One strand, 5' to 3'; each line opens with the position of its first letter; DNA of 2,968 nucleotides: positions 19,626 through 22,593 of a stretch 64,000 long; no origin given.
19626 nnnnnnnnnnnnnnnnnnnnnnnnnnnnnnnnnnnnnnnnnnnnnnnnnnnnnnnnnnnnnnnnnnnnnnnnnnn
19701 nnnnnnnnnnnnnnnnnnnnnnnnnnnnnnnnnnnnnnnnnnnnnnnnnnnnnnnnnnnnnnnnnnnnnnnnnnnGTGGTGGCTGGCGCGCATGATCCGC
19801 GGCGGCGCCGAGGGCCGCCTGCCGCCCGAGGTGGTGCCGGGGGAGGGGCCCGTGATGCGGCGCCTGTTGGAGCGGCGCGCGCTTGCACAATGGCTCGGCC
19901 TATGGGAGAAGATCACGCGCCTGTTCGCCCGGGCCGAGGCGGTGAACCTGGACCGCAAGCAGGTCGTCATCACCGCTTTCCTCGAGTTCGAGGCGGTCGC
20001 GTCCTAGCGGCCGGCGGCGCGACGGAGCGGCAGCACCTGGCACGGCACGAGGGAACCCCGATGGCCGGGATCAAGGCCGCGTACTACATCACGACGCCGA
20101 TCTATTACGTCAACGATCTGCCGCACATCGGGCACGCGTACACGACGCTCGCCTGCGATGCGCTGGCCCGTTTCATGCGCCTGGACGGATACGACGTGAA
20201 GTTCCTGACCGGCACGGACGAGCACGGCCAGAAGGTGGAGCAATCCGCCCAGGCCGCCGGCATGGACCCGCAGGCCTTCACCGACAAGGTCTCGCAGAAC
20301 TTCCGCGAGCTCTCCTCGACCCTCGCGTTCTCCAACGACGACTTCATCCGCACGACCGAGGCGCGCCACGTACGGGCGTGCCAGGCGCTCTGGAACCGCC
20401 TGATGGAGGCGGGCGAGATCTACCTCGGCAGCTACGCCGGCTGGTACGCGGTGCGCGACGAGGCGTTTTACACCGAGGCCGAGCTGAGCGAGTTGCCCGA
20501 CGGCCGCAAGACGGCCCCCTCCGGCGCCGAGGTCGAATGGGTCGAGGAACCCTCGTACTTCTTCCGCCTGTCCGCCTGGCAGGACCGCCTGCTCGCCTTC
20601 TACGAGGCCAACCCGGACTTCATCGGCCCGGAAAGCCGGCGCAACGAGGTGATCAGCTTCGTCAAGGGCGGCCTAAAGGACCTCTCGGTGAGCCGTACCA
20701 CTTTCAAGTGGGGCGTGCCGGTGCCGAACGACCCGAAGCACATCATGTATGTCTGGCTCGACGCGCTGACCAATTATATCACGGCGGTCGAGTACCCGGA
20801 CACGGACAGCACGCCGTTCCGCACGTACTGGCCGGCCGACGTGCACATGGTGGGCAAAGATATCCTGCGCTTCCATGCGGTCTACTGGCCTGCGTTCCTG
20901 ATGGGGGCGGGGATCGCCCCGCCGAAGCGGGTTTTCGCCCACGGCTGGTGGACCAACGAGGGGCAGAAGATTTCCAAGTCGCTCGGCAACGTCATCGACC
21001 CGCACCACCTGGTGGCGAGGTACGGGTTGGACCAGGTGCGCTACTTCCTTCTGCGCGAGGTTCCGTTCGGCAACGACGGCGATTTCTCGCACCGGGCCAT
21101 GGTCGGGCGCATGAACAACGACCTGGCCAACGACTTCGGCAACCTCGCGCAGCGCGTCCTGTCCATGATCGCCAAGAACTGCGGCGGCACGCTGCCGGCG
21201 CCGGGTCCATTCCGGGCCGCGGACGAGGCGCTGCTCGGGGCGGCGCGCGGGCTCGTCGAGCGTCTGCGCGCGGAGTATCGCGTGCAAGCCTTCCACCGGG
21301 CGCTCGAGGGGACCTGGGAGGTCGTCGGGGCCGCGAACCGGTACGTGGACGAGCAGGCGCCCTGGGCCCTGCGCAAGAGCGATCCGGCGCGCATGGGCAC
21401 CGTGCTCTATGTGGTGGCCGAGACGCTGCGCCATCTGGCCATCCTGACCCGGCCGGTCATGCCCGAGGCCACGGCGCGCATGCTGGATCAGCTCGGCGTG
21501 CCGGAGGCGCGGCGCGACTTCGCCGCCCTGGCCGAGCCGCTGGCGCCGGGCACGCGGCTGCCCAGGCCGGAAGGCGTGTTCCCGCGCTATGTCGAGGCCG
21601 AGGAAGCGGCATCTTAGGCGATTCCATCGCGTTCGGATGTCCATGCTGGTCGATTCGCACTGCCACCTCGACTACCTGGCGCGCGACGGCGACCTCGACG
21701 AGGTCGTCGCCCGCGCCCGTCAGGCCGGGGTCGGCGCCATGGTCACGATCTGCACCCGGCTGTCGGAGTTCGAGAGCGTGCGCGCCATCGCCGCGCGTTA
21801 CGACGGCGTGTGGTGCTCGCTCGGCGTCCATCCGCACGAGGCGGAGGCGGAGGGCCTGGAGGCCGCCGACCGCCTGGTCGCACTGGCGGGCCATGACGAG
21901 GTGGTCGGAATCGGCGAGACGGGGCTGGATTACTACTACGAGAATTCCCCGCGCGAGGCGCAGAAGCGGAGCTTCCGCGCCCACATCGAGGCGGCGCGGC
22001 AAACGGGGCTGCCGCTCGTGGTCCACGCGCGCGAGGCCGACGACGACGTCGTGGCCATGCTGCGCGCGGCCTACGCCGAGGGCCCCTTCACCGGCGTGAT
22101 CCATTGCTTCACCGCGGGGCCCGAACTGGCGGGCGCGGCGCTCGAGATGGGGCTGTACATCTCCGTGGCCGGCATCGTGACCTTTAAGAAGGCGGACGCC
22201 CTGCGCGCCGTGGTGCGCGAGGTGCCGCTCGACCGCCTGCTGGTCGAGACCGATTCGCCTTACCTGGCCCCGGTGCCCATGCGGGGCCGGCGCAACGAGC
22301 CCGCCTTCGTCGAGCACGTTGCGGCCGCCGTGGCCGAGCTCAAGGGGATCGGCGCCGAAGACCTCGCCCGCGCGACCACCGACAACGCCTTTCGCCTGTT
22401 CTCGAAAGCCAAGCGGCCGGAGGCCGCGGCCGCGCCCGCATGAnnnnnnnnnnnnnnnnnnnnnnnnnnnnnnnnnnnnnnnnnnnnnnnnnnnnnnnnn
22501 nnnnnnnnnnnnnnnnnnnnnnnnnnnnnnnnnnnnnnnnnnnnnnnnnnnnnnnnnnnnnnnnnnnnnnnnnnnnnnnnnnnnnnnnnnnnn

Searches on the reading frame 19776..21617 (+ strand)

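Call 7: search_protein_families(library=pfam, proteins=[window:19776-21617:+])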
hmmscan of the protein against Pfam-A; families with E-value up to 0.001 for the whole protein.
window:19776-21617:+ (613 aa): 4 families
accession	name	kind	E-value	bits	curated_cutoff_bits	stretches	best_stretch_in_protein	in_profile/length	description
PF09334.17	tRNA-synt_1g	-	6.7e-110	368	20.1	1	103-462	1-391/391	tRNA synthetases class I (M)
PF00133.28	tRNA-synt_1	-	1.5e-31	110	22.7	2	322-434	297-410/414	tRNA synthetases class I (I, L, M and V)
PF01406.26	tRNA-synt_1e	-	1.5e-15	57.8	27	2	112-236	19-143/301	tRNA synthetases class I (C) catalytic domain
PF19303.5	Anticodon_3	-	1.5e-11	44.8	23.5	1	474-609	2-139/152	Anticodon binding domain of methionyl tRNA ligase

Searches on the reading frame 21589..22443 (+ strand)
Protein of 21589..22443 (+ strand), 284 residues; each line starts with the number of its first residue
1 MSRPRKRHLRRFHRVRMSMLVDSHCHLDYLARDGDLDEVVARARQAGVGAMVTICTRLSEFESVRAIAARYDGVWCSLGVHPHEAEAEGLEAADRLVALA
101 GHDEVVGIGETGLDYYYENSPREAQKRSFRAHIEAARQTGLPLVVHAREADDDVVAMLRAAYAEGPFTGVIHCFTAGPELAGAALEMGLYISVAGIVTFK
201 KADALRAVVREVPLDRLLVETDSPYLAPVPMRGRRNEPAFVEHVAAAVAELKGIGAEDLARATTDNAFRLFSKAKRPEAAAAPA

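Call 7: search_protein_families(library=pfam, proteins=[window:21589-22443:+])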
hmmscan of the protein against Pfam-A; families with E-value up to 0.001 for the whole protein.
window:21589-22443:+ (284 aa): 1 family
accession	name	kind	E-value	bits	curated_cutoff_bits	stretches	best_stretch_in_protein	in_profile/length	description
PF01026.27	TatD_DNase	-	3.1e-88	295.9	27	1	21-272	1-253/253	TatD related DNase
